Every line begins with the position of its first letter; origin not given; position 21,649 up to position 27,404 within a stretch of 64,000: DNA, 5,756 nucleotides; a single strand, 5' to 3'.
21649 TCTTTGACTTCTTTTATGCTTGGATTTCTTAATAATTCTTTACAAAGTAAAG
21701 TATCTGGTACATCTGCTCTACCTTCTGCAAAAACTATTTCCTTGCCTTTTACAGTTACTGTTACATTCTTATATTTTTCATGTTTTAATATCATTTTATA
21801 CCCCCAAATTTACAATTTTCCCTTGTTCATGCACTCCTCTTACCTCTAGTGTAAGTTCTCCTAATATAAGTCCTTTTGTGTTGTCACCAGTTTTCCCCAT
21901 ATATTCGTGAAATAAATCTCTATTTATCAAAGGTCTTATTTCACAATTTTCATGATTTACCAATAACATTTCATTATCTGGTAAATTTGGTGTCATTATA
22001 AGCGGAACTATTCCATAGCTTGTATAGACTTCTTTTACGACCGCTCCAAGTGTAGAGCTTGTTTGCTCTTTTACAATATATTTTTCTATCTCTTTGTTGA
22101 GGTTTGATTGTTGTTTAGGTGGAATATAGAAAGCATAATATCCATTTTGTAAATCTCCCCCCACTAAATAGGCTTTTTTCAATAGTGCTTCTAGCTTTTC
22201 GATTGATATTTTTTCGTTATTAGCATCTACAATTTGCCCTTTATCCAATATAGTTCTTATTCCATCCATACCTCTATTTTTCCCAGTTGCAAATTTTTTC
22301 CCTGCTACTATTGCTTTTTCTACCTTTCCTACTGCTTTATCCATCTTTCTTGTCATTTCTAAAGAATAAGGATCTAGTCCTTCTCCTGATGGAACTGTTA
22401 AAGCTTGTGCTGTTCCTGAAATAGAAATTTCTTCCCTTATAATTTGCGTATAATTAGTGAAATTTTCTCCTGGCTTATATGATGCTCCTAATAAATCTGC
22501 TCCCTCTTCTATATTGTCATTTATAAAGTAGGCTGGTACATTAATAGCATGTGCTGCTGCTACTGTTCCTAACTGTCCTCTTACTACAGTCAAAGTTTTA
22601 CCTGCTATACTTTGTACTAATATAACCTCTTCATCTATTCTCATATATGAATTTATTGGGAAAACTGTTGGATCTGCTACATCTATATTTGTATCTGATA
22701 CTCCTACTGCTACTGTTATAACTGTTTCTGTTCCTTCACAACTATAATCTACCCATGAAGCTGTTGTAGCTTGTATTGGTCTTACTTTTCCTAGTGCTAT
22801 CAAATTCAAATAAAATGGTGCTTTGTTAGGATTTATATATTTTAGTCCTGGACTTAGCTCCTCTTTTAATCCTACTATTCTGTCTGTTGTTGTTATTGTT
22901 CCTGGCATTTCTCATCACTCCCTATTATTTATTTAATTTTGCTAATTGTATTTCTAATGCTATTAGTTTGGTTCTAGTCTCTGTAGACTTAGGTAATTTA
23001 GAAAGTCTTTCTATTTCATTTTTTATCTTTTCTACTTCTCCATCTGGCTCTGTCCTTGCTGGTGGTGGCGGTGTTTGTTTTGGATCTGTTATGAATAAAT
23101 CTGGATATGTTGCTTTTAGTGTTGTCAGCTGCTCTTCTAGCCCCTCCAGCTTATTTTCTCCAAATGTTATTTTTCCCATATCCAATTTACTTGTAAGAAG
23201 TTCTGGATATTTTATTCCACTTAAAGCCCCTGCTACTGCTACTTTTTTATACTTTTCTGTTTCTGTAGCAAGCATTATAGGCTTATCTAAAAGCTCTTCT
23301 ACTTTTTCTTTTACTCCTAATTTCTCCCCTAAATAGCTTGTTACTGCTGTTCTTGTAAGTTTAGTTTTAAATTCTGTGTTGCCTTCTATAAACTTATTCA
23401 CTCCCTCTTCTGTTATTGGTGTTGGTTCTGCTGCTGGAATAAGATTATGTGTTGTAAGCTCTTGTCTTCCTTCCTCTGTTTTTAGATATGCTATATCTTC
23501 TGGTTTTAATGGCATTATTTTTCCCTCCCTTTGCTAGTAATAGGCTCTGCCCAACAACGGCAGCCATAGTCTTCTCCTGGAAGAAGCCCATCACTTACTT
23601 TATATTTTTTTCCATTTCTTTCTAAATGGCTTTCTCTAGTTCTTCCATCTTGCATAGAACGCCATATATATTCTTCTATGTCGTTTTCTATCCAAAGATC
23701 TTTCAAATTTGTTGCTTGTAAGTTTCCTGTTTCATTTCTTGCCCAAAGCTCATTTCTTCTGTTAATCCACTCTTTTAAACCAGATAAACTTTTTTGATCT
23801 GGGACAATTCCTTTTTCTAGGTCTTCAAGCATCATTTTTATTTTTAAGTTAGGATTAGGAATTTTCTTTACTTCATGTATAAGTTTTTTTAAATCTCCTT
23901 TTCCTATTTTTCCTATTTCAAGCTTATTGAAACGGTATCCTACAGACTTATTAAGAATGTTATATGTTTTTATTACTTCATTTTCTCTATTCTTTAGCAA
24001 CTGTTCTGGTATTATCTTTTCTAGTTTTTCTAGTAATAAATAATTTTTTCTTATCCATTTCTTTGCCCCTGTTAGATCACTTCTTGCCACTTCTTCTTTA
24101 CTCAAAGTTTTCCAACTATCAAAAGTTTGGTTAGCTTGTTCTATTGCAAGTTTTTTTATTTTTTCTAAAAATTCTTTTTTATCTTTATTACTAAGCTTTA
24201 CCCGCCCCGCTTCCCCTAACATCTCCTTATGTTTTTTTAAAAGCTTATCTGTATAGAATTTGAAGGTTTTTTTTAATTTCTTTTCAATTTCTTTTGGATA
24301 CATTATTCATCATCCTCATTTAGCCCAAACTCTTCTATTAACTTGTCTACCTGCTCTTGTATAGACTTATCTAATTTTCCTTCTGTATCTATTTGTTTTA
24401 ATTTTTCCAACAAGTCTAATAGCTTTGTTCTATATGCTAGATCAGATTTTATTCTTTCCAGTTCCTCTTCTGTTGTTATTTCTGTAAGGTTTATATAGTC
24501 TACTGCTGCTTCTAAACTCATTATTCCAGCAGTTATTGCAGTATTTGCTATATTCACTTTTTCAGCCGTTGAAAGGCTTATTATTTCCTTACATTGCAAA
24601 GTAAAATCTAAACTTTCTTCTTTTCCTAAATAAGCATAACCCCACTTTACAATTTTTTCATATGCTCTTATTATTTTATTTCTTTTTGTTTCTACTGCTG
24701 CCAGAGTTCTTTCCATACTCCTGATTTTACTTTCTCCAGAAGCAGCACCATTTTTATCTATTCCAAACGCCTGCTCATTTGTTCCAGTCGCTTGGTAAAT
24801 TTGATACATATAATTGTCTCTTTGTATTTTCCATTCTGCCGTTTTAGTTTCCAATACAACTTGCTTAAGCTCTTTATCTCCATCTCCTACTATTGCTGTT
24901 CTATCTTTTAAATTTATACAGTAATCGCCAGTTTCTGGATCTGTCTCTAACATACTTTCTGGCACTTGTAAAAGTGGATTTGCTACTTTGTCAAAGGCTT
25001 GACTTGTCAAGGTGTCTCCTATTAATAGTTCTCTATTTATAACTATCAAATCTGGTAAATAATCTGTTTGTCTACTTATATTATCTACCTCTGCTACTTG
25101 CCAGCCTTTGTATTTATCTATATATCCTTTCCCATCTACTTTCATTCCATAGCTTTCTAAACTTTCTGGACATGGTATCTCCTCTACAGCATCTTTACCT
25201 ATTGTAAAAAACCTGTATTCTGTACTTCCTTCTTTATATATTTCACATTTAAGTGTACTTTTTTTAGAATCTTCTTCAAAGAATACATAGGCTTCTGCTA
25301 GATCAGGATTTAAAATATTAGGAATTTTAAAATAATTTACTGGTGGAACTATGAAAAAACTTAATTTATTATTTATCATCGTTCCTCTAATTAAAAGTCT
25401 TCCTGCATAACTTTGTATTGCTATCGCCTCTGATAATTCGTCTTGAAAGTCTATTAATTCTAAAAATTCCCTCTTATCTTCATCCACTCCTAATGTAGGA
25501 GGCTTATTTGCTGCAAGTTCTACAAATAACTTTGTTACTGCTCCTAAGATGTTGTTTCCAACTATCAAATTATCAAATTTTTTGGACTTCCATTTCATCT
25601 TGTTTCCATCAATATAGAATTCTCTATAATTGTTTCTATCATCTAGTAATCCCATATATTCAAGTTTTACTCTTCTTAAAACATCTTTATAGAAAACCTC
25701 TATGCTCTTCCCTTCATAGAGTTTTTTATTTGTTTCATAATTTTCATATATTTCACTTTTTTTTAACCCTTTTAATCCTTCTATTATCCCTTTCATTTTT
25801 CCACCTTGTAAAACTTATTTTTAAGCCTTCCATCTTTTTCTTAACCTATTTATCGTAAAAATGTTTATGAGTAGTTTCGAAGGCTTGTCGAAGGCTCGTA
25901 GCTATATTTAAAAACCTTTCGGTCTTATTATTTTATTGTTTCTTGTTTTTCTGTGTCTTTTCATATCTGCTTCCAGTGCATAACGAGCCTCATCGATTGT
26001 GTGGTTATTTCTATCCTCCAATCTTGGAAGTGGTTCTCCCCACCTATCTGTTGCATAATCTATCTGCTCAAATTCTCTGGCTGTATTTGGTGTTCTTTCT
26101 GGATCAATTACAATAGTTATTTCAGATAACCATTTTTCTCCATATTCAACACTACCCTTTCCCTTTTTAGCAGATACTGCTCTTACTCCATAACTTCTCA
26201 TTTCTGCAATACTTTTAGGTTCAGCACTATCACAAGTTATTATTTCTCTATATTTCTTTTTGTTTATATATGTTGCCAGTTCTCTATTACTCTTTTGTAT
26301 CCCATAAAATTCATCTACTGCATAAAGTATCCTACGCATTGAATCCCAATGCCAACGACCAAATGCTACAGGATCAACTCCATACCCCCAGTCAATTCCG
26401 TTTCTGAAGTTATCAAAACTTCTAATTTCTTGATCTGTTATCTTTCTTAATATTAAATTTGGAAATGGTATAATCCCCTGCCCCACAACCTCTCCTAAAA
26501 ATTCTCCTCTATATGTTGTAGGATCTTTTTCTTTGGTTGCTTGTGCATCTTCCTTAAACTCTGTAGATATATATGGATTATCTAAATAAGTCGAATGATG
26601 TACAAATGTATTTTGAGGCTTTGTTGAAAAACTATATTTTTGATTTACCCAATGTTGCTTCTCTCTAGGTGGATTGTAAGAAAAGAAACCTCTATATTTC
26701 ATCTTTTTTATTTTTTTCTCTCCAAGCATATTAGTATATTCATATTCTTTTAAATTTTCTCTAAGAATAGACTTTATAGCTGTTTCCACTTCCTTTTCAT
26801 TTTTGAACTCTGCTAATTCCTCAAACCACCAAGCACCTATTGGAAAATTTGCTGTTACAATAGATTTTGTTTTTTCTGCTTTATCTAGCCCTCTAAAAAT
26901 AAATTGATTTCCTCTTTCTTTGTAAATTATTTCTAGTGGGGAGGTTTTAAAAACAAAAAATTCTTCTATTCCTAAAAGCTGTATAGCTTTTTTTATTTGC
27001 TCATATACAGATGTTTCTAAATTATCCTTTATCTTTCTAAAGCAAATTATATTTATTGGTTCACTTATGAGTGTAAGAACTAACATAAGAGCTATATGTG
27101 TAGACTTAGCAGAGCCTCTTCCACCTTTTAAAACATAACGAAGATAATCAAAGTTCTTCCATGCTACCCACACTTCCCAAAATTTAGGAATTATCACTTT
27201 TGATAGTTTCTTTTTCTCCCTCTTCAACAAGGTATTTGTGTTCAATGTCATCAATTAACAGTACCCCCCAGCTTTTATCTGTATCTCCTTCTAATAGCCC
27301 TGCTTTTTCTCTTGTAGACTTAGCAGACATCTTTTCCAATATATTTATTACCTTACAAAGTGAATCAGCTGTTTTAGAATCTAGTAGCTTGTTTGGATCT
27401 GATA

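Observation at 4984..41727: Mu-like prophage inserted inside an autotransporter adhesin gene; the gene re-joins perfectly in frame across a 5-bp ACGGG duplication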

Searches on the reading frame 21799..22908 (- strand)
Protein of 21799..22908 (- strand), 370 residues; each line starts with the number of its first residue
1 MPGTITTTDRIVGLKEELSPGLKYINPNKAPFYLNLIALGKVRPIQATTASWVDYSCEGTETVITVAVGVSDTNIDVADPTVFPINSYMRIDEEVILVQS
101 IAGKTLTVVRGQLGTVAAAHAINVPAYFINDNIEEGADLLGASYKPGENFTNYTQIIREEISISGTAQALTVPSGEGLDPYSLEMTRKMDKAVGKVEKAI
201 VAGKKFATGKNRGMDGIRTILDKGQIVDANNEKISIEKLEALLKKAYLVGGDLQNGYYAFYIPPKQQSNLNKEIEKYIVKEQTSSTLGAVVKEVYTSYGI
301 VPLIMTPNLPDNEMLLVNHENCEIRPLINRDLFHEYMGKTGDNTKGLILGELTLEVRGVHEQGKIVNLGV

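Call 5: search_protein_families(library=pfam, proteins=[window:21799-22908:-])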
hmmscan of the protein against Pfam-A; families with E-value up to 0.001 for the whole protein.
window:21799-22908:- (370 aa): 1 family
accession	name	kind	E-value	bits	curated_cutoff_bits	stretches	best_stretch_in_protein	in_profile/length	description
PF17236.8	SU10_MCP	-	8.3e-47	160.5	24.1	1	10-368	11-291/292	SU10 major capsid protein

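Call 15: search_protein_families(library=phrogs, proteins=[window:21799-22908:-])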
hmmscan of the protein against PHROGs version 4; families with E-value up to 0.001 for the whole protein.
window:21799-22908:- (370 aa): 6 families
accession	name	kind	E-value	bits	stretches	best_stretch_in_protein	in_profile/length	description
phrog_1328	-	head and packaging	1.4e-44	154.3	1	6-368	12-306/583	major head protein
phrog_1101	-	tail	3.6e-07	29.4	1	78-134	578-636/1405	tail protein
phrog_11439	-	tail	1.6e-05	24.3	1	60-123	200-269/775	tail fiber protein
phrog_4406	-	head and packaging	1.8e-05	22.6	1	66-152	1286-1359/3231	virion structural protein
phrog_7578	-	unknown function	2.8e-05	24.3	1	63-123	27-94/300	-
phrog_12150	-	unknown function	0.00065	19.7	1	55-122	6-80/477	-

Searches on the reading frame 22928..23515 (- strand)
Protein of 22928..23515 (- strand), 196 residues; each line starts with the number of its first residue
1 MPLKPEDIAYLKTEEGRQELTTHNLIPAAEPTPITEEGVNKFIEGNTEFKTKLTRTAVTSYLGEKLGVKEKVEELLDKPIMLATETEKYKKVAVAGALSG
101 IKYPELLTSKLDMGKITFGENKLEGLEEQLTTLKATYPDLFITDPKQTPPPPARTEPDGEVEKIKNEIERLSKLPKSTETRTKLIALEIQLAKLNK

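Call 15: search_protein_families(library=phrogs, proteins=[window:22928-23515:-])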
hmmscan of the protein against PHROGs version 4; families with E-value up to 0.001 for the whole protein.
window:22928-23515:- (196 aa): 1 family
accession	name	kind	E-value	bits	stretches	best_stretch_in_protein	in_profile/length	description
phrog_194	-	head and packaging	5.1e-13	50.5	1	91-175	116-198/335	head scaffolding protein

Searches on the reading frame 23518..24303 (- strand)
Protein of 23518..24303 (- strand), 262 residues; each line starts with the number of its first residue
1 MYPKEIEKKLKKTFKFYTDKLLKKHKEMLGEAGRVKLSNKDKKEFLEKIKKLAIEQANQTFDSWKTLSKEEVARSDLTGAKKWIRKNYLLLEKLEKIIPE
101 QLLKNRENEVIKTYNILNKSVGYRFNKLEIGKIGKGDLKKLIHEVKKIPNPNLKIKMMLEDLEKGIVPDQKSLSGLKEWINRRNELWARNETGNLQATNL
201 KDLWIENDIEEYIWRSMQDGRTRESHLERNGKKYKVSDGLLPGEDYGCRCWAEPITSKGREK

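Call 5: search_protein_families(library=pfam, proteins=[window:23518-24303:-])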
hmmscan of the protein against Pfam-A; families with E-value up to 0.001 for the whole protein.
window:23518-24303:- (262 aa): 1 family
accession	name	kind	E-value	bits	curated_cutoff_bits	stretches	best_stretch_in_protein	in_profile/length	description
PF04233.19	Phage_Mu_F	-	2.9e-11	44.5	29.6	1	179-251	30-110/112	Phage Mu protein F like protein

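Call 14: search_protein_families(library=phrogs, proteins=[window:23518-24303:-])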
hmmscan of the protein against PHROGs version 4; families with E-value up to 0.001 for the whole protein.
window:23518-24303:- (262 aa): 6 families
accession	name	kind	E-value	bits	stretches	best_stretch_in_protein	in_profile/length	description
phrog_324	-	head and packaging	6.4e-24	85.9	1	181-256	235-318/624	head morphogenesis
phrog_595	-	head and packaging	7.4e-15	56.2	1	8-258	69-300/513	head maturation protease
phrog_4529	-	head and packaging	3.4e-13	50.7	1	181-256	202-288/533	minor head protein and DNA pilot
phrog_115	-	head and packaging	1.8e-08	35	1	188-250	246-312/665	minor head protein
phrog_6577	-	unknown function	5.4e-05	22.6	1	183-257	151-231/1066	-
phrog_15127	-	head and packaging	0.00012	21.7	1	145-245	133-226/602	head protein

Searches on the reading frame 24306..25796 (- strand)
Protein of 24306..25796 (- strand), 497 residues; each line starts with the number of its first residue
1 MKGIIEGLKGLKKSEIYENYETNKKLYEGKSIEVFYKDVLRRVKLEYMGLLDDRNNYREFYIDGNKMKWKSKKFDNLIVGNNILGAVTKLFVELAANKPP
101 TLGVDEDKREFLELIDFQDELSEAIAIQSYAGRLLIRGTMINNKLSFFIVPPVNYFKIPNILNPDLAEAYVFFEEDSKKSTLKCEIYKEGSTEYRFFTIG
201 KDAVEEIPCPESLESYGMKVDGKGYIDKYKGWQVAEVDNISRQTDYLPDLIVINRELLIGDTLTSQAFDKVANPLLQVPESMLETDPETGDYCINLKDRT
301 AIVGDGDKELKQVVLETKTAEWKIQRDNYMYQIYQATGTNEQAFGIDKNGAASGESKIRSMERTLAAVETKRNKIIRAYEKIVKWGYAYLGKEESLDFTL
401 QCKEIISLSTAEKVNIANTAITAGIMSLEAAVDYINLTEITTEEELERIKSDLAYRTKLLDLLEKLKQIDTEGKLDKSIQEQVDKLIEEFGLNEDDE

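Call 5: search_protein_families(library=pfam, proteins=[window:24306-25796:-])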
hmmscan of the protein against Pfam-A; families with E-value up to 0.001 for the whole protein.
window:24306-25796:- (497 aa): 0 families

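Call 14: search_protein_families(library=phrogs, proteins=[window:24306-25796:-])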
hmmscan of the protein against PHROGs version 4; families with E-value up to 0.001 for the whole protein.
window:24306-25796:- (497 aa): 1 family
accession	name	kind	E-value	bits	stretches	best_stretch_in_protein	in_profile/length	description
phrog_533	-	head and packaging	1.9e-15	57.4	2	277-453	286-476/495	portal protein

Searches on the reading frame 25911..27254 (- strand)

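Call 5: search_protein_families(library=pfam, proteins=[window:25911-27254:-])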
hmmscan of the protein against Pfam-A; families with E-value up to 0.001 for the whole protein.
window:25911-27254:- (448 aa): 3 families
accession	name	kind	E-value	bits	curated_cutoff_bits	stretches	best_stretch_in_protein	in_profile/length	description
PF04466.19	Terminase_3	-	1e-41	143.1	23.2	1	41-255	6-201/201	Phage terminase large subunit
PF17288.8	Terminase_3C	-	2.1e-14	54.6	26.7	1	288-428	1-154/155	Terminase RNAseH like domain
PF03237.21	Terminase_6N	-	2.4e-06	27.8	22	1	43-258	3-202/215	Terminase large subunit, T4likevirus-type, N-terminal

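Call 14: search_protein_families(library=phrogs, proteins=[window:25911-27254:-])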
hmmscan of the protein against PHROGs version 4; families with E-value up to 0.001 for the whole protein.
window:25911-27254:- (448 aa): 8 families
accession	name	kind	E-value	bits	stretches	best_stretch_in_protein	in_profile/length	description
phrog_3717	-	head and packaging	1.2e-53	183.4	1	17-298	7-267/277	terminase large subunit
phrog_2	-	head and packaging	9.7e-51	174.4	1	14-437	258-600/807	terminase large subunit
phrog_5653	-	head and packaging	8.6e-41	140.8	1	262-442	9-192/199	terminase large subunit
phrog_6672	-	head and packaging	1.2e-23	84.3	1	310-438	7-137/145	terminase large subunit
phrog_8711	-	head and packaging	3.2e-16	60.2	1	15-100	7-89/89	terminase large subunit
phrog_18557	-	head and packaging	2.6e-14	54.1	1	361-441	3-86/88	terminase large subunit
phrog_22023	-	unknown function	2.2e-12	48.5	1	184-296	20-129/153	-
phrog_10250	-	head and packaging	6.3e-06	27.1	1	309-438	73-223/228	terminase large subunit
